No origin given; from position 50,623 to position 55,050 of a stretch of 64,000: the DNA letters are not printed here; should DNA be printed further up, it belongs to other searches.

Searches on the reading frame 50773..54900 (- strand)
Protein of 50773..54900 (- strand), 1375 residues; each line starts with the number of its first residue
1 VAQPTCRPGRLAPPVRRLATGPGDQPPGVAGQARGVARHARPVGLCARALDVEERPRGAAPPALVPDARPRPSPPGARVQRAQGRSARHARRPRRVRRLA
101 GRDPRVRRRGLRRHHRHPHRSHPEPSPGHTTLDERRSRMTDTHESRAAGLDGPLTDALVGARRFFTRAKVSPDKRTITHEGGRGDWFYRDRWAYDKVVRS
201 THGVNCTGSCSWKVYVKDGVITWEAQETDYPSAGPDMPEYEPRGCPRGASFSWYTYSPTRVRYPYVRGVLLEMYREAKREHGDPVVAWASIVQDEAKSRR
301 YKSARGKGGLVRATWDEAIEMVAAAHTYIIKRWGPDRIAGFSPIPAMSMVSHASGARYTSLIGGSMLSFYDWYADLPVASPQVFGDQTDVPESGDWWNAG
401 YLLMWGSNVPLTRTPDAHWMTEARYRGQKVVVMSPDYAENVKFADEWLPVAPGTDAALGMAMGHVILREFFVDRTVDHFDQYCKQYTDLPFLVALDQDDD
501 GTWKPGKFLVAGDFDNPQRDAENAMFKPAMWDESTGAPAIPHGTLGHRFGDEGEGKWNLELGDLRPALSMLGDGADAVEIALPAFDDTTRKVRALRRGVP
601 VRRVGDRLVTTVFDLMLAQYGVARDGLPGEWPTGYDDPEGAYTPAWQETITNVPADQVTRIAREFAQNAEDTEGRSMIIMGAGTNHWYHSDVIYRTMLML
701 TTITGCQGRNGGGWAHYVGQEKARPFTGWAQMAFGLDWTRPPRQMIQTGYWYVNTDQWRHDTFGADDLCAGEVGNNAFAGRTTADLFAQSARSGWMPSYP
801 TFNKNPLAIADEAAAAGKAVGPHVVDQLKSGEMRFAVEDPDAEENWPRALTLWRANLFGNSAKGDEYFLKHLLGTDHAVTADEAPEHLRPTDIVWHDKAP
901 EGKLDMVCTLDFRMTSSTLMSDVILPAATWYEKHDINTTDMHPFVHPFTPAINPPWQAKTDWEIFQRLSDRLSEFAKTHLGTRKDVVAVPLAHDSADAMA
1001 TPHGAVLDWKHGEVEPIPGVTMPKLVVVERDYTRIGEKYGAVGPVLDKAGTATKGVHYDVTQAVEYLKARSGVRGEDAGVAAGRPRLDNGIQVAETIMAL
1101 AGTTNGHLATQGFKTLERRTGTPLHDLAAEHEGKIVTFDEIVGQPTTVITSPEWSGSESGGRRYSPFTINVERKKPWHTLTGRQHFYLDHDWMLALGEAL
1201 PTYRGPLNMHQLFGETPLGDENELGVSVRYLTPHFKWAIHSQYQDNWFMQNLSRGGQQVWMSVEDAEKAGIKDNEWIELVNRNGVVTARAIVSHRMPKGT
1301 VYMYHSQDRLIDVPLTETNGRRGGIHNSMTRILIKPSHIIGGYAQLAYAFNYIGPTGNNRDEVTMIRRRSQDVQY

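Call 76: search_protein_families(library=pfam, proteins=[window:50773-54900:-], max_evalue=0.00001)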
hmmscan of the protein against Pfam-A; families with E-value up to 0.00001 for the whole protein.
window:50773-54900:- (1375 aa): 2 families
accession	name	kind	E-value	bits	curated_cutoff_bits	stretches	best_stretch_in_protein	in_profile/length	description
PF00384.28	Molybdopterin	-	5.1e-65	220.2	24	1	260-971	1-353/353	Molybdopterin oxidoreductase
PF01568.27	Molydop_binding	-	3.3e-20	72.6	26.8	1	1230-1343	3-106/110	Molydopterin dinucleotide binding domain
